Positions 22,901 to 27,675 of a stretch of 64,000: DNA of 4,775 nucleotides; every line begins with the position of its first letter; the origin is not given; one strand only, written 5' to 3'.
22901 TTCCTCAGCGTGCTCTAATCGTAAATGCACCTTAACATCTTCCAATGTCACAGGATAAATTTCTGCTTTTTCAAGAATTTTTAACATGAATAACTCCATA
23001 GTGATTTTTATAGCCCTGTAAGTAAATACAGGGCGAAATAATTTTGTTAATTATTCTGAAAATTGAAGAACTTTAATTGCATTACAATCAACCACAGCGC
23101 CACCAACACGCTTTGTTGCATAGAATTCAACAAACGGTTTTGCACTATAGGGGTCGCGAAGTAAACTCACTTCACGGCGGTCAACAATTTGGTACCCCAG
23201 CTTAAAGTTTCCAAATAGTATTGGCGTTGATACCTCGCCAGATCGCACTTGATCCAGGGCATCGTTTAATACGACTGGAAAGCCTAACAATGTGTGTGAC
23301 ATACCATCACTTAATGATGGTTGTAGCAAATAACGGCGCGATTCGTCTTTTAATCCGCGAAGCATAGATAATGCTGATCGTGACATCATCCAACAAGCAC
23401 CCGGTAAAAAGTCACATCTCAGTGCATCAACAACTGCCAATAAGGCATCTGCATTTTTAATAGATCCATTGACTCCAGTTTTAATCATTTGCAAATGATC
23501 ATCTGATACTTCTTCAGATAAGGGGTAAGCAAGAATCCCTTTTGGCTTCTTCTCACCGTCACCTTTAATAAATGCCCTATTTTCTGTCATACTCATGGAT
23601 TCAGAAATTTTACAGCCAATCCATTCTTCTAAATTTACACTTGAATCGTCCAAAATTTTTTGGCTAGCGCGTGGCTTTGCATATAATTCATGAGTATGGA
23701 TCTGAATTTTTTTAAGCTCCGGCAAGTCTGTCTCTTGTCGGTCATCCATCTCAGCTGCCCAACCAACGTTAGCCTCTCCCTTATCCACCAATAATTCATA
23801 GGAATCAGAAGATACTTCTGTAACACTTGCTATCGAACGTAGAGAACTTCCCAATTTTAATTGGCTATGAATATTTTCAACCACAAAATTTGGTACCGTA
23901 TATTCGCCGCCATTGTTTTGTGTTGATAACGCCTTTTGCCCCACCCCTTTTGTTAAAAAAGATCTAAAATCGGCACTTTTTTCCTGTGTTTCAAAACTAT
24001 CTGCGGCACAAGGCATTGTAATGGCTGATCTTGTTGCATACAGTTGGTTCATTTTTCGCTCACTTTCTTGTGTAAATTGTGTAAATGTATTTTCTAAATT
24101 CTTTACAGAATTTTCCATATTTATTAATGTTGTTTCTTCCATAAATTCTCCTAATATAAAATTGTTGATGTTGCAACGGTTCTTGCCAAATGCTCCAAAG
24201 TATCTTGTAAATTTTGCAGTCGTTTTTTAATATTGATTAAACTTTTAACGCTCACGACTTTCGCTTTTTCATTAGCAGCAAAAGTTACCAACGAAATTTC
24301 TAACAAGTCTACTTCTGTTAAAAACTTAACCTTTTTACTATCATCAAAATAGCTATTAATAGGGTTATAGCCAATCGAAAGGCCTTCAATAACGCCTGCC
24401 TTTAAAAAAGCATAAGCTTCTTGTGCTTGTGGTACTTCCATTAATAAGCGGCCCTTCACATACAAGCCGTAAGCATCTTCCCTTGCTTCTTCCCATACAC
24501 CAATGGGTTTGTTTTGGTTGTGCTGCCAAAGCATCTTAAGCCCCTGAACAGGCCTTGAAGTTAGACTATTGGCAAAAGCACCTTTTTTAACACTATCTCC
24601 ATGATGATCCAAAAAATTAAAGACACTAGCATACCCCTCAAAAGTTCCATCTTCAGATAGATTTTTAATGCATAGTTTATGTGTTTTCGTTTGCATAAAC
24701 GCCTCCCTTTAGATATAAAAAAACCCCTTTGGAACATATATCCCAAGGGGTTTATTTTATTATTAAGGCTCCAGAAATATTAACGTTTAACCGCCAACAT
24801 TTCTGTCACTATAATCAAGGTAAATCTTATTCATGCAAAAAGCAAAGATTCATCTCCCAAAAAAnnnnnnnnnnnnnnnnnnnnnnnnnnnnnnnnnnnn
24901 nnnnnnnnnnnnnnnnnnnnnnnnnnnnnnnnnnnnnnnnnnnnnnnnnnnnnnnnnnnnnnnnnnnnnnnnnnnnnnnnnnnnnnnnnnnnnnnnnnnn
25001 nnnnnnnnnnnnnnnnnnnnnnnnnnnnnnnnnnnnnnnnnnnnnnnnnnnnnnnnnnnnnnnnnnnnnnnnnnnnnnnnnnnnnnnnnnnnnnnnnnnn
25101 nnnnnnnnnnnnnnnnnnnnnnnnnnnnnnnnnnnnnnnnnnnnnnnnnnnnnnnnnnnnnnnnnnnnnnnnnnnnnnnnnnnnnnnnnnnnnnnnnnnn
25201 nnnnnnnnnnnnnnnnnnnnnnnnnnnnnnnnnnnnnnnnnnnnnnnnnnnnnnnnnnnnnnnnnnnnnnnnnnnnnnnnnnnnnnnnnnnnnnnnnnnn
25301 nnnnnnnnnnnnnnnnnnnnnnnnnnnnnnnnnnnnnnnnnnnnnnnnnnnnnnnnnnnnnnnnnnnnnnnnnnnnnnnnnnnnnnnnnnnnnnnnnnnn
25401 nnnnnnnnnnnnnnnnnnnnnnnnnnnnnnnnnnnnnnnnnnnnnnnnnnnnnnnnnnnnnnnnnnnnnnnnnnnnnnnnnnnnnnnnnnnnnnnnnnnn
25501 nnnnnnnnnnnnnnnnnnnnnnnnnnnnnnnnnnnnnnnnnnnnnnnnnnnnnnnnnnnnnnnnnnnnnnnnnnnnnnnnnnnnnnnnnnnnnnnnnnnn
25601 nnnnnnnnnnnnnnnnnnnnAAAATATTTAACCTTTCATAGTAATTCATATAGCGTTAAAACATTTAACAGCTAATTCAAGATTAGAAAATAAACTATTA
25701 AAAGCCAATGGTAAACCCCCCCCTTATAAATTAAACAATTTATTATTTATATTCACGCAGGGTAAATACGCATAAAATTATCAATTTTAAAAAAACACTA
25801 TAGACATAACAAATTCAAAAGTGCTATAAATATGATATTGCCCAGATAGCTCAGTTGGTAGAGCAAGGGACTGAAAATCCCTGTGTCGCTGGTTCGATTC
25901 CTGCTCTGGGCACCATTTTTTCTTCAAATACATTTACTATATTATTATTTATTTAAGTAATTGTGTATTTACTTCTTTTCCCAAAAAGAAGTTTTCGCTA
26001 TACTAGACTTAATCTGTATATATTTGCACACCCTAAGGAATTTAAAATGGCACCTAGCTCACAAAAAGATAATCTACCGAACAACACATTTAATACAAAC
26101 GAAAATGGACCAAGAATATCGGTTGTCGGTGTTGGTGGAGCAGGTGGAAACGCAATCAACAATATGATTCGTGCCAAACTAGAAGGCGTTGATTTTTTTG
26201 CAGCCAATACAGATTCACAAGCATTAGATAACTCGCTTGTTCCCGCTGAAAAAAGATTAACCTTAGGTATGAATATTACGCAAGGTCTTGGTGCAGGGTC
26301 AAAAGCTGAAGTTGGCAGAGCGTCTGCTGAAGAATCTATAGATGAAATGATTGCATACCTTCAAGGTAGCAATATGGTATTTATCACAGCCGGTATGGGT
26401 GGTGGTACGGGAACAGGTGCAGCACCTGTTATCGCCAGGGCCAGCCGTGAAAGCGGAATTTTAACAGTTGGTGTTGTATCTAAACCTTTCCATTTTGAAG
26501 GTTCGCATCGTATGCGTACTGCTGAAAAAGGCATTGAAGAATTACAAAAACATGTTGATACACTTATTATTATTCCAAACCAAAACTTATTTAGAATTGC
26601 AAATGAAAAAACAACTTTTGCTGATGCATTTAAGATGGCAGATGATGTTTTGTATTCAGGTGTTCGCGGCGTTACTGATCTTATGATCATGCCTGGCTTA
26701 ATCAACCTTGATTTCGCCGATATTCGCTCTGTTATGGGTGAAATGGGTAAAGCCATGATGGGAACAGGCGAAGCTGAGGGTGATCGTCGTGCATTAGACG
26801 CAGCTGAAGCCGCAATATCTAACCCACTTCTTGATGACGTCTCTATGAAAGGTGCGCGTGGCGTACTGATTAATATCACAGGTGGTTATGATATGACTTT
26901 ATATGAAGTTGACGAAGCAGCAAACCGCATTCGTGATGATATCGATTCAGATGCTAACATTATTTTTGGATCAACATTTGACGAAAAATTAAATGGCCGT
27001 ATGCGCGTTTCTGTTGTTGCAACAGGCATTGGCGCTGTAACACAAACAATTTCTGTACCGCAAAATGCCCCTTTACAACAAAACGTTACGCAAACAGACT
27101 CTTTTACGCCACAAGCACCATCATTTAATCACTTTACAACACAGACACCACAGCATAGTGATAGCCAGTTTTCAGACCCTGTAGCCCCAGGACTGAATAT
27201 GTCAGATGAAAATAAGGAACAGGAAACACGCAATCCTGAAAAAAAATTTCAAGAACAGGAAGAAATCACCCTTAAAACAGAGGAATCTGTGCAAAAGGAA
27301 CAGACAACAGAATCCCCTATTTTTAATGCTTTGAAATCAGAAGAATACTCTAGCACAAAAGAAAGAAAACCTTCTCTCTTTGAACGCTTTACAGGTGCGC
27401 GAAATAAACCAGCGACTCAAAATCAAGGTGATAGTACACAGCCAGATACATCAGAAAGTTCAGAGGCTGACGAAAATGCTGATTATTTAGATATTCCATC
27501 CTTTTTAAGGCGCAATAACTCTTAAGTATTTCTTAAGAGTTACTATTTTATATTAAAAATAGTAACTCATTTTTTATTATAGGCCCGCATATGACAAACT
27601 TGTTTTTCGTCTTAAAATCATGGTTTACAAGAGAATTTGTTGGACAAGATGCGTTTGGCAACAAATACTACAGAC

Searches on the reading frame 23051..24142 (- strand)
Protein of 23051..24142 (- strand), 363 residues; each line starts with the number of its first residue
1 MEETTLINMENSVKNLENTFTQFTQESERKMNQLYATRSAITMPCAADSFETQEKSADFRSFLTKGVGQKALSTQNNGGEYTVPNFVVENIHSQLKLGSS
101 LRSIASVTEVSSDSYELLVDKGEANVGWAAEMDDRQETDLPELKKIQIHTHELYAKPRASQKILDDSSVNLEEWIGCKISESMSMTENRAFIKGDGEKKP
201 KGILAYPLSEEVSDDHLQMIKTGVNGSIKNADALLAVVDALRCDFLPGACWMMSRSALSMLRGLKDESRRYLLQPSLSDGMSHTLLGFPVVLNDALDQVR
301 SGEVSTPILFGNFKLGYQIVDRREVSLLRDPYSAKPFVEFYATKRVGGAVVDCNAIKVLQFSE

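Call 8: search_protein_families(library=ncbifam, proteins=[window:23051-24142:-], max_evalue=0.01)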
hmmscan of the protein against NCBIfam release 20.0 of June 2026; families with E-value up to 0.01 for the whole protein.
window:23051-24142:- (363 aa): 1 family
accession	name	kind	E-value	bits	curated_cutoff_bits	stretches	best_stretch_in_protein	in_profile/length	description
TIGR01554.3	major_cap_HK97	equivalog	5e-87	292.5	27.5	1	7-361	35-385/385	phage major capsid protein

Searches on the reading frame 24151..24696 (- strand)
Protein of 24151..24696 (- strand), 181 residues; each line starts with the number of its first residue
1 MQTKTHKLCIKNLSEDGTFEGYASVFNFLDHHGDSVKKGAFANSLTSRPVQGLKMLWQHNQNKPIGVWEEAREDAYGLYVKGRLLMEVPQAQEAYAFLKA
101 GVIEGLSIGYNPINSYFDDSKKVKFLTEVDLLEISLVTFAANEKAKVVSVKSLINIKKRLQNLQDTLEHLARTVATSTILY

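Call 8: search_protein_families(library=ncbifam, proteins=[window:24151-24696:-], max_evalue=0.01)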
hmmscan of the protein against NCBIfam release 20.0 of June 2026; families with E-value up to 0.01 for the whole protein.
window:24151-24696:- (181 aa): 2 families
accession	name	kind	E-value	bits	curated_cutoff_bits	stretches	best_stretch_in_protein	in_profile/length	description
TIGR01543.1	proheadase_HK97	equivalog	4.2e-37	127.5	59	1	17-152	1-140/142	HK97 family phage prohead protease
NF045541.1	scaf_prot_MCP2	exception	3e-08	32.7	525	1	51-150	48-156/634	prohead protease/major capsid protein fusion protein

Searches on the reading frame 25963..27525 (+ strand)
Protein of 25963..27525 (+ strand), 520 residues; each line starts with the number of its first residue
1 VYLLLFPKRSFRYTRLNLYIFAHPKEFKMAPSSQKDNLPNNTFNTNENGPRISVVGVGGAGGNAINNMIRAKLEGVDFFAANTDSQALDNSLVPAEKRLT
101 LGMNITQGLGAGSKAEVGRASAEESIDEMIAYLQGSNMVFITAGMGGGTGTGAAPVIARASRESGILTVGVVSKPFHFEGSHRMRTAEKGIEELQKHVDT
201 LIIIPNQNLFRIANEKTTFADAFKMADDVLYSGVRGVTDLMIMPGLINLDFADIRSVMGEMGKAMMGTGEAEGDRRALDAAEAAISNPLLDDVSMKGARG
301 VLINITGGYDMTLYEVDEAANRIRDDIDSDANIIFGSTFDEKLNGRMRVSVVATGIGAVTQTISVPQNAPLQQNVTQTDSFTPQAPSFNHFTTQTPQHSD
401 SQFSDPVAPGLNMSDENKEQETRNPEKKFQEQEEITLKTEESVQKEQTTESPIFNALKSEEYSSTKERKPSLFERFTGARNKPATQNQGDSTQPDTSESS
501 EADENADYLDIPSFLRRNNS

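Call 8: search_protein_families(library=ncbifam, proteins=[window:25963-27525:+], max_evalue=0.01)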
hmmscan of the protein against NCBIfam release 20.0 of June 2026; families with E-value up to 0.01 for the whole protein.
window:25963-27525:+ (520 aa): 1 family
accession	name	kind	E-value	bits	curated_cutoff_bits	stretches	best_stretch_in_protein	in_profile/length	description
TIGR00065.1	ftsZ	equivalog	2.4e-120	402.1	295.2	1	41-366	9-334/353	cell division protein FtsZ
